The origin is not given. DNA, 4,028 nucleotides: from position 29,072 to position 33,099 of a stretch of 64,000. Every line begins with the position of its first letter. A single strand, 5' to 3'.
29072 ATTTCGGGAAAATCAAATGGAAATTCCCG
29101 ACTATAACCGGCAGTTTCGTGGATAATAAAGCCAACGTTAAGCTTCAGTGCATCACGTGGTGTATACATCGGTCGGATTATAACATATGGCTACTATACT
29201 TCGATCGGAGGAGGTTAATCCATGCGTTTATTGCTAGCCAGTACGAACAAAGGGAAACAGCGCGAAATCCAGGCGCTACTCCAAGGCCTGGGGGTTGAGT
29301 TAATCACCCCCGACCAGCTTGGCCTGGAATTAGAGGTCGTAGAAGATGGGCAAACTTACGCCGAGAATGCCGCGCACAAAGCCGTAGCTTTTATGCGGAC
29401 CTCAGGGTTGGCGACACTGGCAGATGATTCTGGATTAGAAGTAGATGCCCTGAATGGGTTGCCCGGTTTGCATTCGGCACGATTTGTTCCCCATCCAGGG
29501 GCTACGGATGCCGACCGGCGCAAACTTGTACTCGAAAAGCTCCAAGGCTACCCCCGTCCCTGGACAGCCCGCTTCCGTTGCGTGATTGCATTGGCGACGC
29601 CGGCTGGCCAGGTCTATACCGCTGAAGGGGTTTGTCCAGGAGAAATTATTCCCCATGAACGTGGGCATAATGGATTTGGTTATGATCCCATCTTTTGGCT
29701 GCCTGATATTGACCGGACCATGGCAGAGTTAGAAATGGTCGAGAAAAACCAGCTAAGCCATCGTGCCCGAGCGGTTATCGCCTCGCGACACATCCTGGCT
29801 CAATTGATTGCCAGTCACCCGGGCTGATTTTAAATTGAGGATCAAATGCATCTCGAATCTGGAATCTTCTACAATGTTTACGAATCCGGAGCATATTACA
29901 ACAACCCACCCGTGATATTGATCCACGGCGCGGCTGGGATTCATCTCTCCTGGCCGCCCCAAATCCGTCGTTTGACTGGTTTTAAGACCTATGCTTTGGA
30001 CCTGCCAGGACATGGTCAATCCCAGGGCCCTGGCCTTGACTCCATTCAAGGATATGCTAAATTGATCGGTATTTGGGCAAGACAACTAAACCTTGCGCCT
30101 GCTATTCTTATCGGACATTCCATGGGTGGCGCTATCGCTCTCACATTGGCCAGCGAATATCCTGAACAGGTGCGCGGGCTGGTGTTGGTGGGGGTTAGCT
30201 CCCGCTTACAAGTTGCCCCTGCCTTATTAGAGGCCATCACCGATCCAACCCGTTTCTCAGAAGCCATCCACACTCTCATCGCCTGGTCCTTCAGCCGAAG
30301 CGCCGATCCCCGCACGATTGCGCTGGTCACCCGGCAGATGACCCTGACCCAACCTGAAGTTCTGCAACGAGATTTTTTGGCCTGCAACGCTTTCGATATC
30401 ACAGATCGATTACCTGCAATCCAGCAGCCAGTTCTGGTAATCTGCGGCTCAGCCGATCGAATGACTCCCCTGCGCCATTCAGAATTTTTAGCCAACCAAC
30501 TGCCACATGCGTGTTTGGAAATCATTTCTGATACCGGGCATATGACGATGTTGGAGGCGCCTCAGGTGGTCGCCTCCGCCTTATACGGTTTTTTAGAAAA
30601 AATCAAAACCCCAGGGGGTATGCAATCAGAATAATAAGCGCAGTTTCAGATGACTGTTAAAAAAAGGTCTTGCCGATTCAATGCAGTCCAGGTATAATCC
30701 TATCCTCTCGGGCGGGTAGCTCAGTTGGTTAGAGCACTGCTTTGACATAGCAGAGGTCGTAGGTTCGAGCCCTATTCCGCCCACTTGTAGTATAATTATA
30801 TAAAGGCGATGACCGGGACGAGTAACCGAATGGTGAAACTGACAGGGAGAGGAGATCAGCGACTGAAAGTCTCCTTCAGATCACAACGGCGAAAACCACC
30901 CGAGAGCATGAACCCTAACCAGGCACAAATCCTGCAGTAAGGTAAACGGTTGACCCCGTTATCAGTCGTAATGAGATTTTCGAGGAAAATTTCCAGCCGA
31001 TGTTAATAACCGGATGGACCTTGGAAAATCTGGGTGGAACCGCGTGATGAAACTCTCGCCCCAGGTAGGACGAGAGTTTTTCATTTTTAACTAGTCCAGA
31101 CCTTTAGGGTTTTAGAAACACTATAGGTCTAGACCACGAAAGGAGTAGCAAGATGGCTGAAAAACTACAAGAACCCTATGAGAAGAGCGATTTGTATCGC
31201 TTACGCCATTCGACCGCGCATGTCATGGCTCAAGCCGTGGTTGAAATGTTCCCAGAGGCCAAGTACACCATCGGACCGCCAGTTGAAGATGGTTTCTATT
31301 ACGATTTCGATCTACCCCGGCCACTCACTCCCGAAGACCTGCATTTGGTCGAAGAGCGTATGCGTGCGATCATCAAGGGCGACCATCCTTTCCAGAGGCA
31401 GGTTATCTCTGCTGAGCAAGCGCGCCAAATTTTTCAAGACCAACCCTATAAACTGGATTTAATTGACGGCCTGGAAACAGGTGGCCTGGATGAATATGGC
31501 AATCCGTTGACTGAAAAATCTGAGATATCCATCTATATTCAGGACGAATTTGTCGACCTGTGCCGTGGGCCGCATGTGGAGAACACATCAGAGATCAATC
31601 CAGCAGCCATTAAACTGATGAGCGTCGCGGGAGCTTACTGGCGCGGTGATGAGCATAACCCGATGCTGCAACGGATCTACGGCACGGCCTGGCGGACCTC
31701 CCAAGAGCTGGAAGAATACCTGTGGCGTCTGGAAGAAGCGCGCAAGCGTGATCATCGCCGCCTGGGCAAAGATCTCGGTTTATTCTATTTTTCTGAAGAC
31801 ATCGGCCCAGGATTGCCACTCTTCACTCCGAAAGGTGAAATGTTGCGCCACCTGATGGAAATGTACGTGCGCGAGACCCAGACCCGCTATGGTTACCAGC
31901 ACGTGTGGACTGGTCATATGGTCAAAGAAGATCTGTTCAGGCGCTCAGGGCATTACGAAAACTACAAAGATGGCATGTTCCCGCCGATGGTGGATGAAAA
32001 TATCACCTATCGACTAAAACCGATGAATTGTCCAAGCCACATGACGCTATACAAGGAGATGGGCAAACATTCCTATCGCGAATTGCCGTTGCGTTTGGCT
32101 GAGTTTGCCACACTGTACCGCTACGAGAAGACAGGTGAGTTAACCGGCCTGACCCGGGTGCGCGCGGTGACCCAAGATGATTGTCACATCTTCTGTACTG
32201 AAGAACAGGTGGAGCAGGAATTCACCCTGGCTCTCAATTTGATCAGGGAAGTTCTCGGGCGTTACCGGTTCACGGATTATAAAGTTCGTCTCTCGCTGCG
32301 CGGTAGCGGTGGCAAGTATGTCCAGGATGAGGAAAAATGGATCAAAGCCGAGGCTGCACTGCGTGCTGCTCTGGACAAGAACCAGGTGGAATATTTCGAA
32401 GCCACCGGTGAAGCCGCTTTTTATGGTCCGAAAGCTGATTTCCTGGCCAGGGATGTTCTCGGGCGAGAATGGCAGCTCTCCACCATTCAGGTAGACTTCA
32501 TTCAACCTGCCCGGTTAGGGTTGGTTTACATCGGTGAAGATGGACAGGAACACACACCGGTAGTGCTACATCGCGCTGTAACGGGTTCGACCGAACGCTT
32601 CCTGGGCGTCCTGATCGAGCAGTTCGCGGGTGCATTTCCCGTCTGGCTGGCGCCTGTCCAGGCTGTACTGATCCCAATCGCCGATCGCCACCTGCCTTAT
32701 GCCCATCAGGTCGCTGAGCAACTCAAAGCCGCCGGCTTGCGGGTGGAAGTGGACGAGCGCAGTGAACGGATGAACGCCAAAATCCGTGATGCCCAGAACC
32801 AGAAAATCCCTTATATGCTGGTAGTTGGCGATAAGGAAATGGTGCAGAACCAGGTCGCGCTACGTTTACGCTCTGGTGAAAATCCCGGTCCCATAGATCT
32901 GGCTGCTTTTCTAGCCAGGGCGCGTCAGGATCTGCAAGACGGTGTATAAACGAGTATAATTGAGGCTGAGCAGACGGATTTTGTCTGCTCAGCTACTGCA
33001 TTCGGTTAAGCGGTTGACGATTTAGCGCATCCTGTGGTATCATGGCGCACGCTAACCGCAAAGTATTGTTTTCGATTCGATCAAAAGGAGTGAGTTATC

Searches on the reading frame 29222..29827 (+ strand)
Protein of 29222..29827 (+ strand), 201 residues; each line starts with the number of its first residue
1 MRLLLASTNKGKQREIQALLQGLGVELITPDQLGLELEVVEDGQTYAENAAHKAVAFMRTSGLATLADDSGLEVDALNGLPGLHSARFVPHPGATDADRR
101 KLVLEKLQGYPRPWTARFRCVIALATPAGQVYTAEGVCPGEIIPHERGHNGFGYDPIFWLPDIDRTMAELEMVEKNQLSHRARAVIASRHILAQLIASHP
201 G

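Call 80: search_protein_families(library=pfam, proteins=[window:29222-29827:+], max_evalue=0.001)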
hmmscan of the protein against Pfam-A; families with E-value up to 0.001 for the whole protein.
window:29222-29827:+ (201 aa): 1 family
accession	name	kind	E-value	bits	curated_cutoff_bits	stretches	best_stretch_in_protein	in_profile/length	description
PF01725.21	Ham1p_like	-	4e-58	196.8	22.5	1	3-185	1-180/186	Ham1 family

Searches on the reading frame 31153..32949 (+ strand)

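Call 34: search_protein_families(library=pfam, proteins=[window:31153-32949:+], max_evalue=0.0001)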
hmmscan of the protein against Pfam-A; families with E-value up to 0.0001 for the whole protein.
window:31153-32949:+ (598 aa): 3 families
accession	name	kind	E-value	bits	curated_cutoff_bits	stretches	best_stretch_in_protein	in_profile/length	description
PF00587.30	tRNA-synt_2b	-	1.3e-41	143.1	29.3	1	282-491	6-179/179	tRNA synthetase class II core domain (G, H, P, S and T)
PF03129.25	HGTP_anticodon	-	3.4e-22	78.8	21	1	503-587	1-88/94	Anticodon binding domain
PF07973.19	tRNA_SAD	-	9.3e-14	51.6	24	1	126-176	2-44/44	Threonyl and Alanyl tRNA synthetase second additional domain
